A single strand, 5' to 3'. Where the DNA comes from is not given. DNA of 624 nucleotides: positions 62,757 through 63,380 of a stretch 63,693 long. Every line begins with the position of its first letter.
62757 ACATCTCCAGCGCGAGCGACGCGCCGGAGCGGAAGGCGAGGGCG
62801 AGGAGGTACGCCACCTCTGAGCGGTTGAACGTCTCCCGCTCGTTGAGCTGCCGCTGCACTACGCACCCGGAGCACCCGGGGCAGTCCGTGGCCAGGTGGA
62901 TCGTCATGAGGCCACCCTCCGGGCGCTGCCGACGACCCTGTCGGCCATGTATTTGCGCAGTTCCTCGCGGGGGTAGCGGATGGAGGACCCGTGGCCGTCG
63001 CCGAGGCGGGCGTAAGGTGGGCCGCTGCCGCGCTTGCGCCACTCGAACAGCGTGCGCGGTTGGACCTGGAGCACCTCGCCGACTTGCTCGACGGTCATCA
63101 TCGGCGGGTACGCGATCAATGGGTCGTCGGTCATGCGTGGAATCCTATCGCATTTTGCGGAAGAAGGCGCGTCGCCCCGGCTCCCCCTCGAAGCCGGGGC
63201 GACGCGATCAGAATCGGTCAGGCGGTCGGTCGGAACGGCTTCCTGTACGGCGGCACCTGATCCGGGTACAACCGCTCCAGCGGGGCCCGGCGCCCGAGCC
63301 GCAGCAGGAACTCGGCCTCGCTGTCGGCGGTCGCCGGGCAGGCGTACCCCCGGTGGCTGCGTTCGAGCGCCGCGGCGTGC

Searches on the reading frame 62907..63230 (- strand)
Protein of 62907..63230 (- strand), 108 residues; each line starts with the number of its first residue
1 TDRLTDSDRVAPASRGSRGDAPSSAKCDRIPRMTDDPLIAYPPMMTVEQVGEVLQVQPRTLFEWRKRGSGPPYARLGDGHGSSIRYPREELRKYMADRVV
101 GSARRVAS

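Call 90: search_protein_families(library=pfam, proteins=[window:62907-63230:-], max_evalue=0.01)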
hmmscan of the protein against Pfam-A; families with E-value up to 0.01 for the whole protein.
window:62907-63230:- (108 aa): 2 families
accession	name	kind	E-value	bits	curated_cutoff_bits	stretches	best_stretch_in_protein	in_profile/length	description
PF12728.13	HTH_17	-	3.3e-10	40.5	27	1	44-98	1-50/51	Helix-turn-helix domain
PF13384.12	HTH_23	-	0.0049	17.1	24.6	1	45-72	18-47/50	Homeodomain-like domain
